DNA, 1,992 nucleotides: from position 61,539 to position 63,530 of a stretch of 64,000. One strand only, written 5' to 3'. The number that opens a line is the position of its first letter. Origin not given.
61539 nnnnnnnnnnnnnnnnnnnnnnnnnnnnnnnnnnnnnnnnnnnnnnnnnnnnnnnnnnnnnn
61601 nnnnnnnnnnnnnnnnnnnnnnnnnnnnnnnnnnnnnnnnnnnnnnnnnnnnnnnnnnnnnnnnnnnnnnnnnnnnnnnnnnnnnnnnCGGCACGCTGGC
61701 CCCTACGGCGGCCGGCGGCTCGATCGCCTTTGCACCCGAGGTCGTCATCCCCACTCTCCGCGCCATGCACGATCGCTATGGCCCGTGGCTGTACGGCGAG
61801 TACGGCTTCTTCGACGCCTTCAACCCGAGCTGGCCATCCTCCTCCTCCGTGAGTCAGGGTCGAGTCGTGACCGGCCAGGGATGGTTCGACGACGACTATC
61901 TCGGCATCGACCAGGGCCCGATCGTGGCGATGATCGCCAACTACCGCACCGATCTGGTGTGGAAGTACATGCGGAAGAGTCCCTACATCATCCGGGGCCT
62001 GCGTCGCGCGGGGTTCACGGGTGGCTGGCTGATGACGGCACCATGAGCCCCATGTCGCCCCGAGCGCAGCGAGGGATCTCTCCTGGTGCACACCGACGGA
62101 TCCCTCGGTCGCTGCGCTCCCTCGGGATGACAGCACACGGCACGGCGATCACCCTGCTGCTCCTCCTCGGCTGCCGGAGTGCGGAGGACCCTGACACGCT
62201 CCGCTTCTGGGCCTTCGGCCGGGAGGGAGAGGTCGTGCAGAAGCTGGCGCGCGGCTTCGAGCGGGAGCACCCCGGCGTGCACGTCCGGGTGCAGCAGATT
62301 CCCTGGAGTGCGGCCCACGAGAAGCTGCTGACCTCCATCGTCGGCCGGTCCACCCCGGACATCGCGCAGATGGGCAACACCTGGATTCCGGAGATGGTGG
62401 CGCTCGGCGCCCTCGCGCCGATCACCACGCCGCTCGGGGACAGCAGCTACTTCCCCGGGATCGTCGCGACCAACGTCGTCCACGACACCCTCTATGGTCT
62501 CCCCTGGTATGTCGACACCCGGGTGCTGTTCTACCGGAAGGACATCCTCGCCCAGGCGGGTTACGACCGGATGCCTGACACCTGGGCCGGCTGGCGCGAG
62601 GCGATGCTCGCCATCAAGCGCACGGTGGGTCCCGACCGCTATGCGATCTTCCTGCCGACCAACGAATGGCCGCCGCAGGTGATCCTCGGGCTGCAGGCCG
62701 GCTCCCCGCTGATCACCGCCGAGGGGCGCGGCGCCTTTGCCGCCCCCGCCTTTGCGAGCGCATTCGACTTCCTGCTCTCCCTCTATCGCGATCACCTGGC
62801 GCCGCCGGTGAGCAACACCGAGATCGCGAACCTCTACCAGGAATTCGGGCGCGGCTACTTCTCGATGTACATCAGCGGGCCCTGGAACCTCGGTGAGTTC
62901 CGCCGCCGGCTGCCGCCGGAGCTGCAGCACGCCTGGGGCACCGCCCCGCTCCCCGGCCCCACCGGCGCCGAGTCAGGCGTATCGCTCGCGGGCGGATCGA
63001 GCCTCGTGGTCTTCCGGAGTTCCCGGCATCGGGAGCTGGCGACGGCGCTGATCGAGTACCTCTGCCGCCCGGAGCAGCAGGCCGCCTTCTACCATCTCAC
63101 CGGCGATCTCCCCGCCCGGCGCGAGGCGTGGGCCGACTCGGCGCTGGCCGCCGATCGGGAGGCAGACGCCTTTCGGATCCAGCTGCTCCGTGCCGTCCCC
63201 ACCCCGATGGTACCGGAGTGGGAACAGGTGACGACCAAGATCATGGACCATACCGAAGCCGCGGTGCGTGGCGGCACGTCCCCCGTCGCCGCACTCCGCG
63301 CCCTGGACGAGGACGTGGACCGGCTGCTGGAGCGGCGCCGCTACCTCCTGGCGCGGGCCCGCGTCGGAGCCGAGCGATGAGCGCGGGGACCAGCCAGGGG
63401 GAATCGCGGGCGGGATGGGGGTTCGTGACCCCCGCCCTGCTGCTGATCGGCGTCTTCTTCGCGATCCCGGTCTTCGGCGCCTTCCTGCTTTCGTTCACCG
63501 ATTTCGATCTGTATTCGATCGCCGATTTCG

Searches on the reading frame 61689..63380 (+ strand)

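Call 41: search_protein_families(library=pfam, proteins=[window:61689-63380:+], max_evalue=0.001)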
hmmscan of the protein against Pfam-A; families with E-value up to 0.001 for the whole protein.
window:61689-63380:+ (563 aa): 2 families
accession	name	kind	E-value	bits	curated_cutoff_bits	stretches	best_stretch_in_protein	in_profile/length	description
PF01547.30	SBP_bac_1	-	9.2e-41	141.2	26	1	180-465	7-307/307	Bacterial extracellular solute-binding protein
PF13416.11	SBP_bac_8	-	3.7e-33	116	27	1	186-491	2-276/279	Bacterial extracellular solute-binding protein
